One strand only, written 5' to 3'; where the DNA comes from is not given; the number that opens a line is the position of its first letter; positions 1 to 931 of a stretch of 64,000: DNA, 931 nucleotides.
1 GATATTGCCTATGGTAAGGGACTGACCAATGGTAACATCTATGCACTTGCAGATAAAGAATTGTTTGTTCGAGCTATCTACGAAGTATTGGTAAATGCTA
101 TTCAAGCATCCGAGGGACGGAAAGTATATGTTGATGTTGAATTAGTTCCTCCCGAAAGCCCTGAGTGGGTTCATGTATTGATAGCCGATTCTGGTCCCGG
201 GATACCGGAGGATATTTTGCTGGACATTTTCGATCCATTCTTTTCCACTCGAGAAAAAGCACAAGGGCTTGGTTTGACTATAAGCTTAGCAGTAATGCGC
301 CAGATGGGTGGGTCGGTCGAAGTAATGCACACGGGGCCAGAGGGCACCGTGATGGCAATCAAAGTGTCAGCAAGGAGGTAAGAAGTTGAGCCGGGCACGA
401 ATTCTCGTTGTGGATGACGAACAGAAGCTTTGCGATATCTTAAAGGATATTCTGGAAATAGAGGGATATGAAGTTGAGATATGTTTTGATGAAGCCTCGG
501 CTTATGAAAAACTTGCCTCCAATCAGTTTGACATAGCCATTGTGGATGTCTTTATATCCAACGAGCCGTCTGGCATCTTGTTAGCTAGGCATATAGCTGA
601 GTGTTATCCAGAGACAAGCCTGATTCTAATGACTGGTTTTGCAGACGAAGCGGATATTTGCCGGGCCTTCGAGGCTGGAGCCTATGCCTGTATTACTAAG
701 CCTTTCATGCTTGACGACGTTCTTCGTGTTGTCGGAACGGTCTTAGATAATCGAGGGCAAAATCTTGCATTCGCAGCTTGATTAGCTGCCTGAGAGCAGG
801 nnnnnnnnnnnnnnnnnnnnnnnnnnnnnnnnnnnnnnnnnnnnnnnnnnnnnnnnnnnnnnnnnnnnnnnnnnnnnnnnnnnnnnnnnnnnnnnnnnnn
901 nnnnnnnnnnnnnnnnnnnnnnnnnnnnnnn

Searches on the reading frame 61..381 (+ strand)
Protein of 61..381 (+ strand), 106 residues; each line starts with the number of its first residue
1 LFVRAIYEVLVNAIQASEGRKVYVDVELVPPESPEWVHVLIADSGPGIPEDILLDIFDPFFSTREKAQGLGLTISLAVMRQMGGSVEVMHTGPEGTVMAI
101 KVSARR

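Call 7: search_protein_families(library=ncbifam, proteins=[window:61-381:+])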
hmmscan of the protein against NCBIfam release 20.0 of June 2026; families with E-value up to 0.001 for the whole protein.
window:61-381:+ (106 aa): 62 families (the best 25 are shown)
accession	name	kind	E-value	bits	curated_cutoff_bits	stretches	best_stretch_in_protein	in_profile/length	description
NF008468.0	PRK11360.1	equivalog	1.4e-20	73.3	646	1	4-102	509-606/616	two-component system sensor histidine kinase AtoS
NF010411.0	PRK13837.1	equivalog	5.4e-15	54.5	647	1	35-100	606-671/828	two-component system VirA-like sensor kinase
NF007688.0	PRK10364.1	equivalog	8.4e-14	51.2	479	1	7-102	357-449/460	two-component system sensor histidine kinase ZraS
NF038348.1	T2SS_HK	subfamily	1e-13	50.6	450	1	7-104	477-573/574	histidine kinase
NF052574.1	HisKinEspCMyxo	equivalog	1.2e-12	46.9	1200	1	7-101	536-634/785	serine histidine kinase EspC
NF047497.1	HK_LIC_12097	equivalog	2.5e-12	46.2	500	1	7-90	270-353/367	LIC_12097 family sensor histidine kinase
NF010076.0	PRK13557.1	subfamily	3.9e-12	45.4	631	1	32-102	320-392/540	histidine kinase famiy protein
NF053867.1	SprKinKinDBac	equivalog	5e-12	45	775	1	12-103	408-496/500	sporulation kinase KinD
NF047466.1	hybrid_RR_LvrB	exception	1.6e-11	44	500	1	17-92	287-364/377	hybrid histidine kinase/response regulator LvrB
NF008312.0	PRK11100.1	equivalog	1.7e-11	43.7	356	1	4-102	372-472/477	two-component system sensor histidine kinase CreC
TIGR02938.1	nifL_nitrog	equivalog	2.3e-11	42.9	242.45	1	8-100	393-490/494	nitrogen fixation negative regulator NifL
NF046020.1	HisKinCckABruc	equivalog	2.9e-11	42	1000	1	34-100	635-703/868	cell cycle histidine kinase CckA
NF046026.1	HisKinCckACaul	equivalog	4.9e-11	41.5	1000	1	40-100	466-528/678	cell cycle histidine kinase CckA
TIGR02916.1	PEP_his_kin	equivalog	5e-11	41.9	300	1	3-100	581-676/679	XrtA/PEP-CTERM system histidine kinase PrsK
NF045900.1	HisKinCpxALeg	equivalog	8.3e-11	41.3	800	1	3-101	345-448/451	two-component system sensor histidine kinase CpxA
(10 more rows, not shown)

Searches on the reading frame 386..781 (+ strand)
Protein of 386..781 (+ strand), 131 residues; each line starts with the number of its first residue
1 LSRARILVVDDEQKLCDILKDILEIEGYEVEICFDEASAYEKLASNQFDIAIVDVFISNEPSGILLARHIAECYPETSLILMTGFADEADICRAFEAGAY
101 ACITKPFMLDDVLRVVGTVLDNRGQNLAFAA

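Call 7: search_protein_families(library=ncbifam, proteins=[window:386-781:+])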
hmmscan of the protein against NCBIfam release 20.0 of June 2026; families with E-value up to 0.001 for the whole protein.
window:386-781:+ (131 aa): 81 families (the best 25 are shown)
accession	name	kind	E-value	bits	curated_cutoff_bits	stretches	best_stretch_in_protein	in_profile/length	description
NF053854.1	RespRegPhoBBctds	equivalog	4e-20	72.1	270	1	6-122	1-117/225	two-component system response regulator PhoB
NF051850.1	RespRegRprY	equivalog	3.8e-18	65.7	370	1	3-120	4-120/234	response regulator transcription factor RprY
NF000402.1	vanR-B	exception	1.3e-17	64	480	1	4-124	3-121/219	vancomycin resistance response regulator transcription factor VanR-B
TIGR01818.1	ntrC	equivalog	7.2e-16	58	558.6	1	6-123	1-117/463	nitrogen regulation protein NR(I)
NF046022.1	RespRegCpdRBruc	equivalog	7.4e-16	58.2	180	1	4-121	2-118/120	cell cycle two-component system response regulator CpdR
NF040534.1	resp_reg_YycF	equivalog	9.5e-16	57.7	340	1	5-117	2-112/231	response regulator YycF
NF008469.0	PRK11361.1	equivalog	1.4e-15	56.9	714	1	3-122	4-122/461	acetoacetate metabolism transcriptional regulator AtoC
NF008378.0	PRK11173.1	equivalog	2e-15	56.8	334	1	1-109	1-107/238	two-component system response regulator ArcA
NF010076.0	PRK13557.1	subfamily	2.5e-15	55.9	631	1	3-122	415-535/540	histidine kinase famiy protein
NF051870.1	NAssimRespRegNtrX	equivalog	3.9e-15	55.7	600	1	5-122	3-121/452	nitrogen assimilation response regulator NtrX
NF040689.1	MtrAB_MtrA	equivalog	5.5e-15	55.3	300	1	6-119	1-112/219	MtrAB system response regulator MtrA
NF033117.2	vanR_ACDEGLN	exception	1.1e-14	54.6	350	1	6-115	1-108/226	VanR-ABDEGLN family response regulator transcription factor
TIGR02154.1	PhoB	equivalog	1.3e-14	54.1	296.2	1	4-120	3-120/226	phosphate regulon transcriptional regulator PhoB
NF007005.1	PRK09468.1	equivalog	3e-14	53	331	1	3-127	3-126/237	osmolarity response regulator transcription factor OmpR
NF008296.0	PRK11083.1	equivalog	6.2e-14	52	273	1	1-121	1-119/228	two-component system response regulator CreB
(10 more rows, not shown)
